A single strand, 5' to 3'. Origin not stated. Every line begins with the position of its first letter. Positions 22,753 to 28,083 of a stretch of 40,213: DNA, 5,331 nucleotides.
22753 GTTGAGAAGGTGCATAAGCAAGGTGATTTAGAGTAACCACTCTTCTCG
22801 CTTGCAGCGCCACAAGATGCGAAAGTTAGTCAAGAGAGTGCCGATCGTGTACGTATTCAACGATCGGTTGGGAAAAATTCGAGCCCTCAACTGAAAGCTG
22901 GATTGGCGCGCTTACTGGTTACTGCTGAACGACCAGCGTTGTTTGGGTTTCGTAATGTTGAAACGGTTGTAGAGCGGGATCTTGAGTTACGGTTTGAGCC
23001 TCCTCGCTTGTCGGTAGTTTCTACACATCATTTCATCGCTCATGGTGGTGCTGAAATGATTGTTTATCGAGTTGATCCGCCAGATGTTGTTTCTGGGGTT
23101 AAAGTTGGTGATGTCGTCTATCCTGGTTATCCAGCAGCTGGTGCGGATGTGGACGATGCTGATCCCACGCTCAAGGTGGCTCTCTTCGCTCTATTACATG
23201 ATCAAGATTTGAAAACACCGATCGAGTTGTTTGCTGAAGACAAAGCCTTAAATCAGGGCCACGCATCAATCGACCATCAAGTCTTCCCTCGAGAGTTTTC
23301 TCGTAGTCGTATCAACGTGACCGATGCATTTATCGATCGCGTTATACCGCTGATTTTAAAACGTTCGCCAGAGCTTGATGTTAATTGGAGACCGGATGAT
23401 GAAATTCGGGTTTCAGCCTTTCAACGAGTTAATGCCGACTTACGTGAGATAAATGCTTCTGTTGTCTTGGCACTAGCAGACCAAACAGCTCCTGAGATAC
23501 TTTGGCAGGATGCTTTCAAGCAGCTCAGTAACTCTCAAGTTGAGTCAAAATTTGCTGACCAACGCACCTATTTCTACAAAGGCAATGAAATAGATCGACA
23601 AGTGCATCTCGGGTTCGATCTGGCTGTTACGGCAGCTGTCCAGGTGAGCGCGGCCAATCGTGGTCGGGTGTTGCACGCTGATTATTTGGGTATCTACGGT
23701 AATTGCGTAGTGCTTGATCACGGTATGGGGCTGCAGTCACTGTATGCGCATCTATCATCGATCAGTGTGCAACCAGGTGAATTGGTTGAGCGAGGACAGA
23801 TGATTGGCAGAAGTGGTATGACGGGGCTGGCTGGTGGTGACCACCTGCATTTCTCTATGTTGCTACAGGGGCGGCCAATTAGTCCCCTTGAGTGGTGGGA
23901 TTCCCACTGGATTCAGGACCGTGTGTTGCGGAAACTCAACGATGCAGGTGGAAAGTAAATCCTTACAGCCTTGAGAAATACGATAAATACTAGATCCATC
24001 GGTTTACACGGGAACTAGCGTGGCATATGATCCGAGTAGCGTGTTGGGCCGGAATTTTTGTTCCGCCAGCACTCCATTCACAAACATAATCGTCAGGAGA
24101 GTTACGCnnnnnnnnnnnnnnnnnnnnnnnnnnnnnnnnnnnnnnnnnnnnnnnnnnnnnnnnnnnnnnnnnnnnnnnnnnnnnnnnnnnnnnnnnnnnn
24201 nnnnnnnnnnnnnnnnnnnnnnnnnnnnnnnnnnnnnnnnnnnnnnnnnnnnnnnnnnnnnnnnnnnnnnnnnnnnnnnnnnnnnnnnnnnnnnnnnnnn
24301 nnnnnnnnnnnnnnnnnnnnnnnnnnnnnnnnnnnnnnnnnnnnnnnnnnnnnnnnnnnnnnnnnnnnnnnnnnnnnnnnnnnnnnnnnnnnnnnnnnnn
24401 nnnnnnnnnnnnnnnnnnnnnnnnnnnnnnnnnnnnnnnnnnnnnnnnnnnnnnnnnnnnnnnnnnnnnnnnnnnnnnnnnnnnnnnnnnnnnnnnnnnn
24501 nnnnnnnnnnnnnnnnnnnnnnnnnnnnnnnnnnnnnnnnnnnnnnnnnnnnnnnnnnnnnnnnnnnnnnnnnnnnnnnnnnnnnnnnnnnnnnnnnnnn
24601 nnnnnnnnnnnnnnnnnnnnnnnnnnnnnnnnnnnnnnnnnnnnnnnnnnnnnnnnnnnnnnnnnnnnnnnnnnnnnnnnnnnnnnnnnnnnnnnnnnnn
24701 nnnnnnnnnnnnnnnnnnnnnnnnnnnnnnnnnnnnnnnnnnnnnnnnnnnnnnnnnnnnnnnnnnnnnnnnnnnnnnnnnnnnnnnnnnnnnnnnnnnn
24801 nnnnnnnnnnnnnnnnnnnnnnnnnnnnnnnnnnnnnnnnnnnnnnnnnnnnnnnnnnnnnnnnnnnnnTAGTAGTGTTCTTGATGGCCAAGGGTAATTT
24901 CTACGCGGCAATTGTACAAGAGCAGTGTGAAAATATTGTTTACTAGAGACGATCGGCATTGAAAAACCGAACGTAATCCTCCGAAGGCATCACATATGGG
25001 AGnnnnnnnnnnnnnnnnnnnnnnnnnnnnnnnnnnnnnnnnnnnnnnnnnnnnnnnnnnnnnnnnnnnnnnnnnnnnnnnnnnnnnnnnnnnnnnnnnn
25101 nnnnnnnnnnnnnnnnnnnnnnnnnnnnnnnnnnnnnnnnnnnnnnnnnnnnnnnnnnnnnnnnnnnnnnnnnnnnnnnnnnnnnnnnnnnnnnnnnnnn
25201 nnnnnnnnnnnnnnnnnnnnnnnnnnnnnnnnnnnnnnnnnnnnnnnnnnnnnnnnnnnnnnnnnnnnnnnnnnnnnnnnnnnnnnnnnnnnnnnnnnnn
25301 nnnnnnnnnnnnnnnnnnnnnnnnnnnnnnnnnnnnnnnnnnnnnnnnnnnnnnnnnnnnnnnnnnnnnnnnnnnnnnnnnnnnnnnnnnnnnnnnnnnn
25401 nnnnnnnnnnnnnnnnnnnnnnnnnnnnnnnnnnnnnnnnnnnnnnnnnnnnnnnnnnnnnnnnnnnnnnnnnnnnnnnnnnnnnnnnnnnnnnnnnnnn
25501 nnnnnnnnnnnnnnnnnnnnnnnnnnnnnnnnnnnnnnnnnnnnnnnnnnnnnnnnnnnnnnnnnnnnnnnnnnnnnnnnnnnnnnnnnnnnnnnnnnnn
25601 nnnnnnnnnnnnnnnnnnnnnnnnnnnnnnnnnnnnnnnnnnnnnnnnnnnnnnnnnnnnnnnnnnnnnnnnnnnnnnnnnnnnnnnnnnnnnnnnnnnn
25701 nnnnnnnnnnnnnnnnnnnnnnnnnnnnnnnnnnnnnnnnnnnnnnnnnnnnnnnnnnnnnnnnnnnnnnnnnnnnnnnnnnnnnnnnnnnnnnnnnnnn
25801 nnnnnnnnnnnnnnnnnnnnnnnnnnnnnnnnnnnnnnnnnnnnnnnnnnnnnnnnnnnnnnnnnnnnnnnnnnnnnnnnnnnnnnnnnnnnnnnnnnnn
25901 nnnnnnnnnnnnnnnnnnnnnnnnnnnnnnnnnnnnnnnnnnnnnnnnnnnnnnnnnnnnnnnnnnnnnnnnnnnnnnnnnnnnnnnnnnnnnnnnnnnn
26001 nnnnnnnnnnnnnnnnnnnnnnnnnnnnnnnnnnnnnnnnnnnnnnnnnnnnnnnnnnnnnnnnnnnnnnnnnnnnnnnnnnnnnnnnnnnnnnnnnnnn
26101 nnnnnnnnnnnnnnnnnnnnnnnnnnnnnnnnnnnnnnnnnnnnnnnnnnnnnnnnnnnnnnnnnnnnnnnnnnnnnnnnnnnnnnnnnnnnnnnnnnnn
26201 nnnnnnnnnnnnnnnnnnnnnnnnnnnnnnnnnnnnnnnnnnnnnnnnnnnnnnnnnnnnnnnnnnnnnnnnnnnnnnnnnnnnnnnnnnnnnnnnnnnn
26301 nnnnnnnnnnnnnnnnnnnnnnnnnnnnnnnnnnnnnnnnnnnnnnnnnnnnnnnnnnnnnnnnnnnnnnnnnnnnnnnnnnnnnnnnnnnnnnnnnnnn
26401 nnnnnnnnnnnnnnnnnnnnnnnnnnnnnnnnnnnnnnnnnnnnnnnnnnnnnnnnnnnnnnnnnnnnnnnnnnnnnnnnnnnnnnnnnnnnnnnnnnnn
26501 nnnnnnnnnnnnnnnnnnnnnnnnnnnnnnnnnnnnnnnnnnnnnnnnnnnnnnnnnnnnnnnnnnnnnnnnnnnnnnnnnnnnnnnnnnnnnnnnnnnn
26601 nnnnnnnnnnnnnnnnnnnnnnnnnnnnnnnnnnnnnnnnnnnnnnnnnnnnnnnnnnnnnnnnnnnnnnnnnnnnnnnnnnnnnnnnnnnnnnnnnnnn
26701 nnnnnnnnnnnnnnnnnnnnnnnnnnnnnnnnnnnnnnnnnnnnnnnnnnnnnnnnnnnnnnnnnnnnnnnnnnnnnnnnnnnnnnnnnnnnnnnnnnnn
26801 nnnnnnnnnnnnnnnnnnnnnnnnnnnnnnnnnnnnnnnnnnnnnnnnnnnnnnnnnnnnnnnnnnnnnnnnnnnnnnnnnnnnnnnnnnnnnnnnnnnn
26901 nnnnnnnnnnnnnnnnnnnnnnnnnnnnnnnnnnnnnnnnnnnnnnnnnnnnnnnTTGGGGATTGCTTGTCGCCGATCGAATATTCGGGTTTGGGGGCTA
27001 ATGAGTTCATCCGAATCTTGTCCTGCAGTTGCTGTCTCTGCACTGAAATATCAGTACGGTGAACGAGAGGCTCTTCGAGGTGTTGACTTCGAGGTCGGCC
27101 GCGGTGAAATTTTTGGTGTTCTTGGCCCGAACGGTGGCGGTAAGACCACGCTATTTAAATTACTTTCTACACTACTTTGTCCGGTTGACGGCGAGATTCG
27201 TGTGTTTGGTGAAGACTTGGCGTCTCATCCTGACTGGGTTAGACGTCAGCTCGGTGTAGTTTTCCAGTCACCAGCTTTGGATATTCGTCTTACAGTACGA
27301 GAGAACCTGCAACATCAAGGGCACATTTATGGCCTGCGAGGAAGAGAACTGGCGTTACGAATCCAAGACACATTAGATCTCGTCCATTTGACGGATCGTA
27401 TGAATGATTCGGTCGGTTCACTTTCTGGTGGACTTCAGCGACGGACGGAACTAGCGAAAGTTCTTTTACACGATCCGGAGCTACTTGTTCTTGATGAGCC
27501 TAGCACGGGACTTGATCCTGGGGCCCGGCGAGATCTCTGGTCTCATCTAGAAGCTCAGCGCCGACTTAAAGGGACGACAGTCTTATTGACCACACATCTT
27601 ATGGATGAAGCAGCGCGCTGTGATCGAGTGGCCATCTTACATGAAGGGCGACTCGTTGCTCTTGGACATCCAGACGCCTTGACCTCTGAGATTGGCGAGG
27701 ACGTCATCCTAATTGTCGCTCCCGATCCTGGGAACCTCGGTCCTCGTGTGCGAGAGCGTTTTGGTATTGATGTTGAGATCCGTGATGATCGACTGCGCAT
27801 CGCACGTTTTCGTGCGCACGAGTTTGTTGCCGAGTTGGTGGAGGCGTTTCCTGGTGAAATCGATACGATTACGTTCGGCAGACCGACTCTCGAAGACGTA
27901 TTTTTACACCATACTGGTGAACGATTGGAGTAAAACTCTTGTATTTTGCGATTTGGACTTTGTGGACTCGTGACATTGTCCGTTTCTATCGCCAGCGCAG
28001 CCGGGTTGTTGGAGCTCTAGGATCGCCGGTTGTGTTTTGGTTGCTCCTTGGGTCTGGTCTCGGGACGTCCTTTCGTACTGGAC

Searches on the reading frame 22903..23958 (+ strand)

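Call 58: search_protein_families(library=pfam, proteins=[window:22903-23958:+], max_evalue=0.0001)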
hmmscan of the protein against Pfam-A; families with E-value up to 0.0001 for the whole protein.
window:22903-23958:+ (351 aa): 1 family
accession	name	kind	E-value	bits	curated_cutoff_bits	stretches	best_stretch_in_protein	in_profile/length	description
PF01551.29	Peptidase_M23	-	6.4e-27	94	28.7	1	234-328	2-96/96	Peptidase family M23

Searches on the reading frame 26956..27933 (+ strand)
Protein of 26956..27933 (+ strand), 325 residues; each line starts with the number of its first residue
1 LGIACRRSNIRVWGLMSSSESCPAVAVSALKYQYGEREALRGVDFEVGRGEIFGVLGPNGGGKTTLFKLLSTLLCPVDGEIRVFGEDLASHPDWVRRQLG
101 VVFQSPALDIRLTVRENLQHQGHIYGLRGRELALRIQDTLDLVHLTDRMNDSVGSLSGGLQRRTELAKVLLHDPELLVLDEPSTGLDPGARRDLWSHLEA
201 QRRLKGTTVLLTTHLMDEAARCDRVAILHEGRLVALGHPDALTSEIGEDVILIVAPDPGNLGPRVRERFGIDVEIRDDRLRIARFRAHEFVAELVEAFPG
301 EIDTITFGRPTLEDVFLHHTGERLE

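Call 58: search_protein_families(library=pfam, proteins=[window:26956-27933:+], max_evalue=0.0001)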
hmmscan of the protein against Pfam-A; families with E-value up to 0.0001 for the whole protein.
window:26956-27933:+ (325 aa): 2 families
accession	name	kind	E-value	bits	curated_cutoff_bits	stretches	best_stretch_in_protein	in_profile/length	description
PF00005.33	ABC_tran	-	2.4e-30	106.4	25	1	40-183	1-136/137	ABC transporter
PF13304.12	AAA_21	-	2.2e-11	44.8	27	1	135-214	220-298/304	AAA domain, putative AbiEii toxin, Type IV TA system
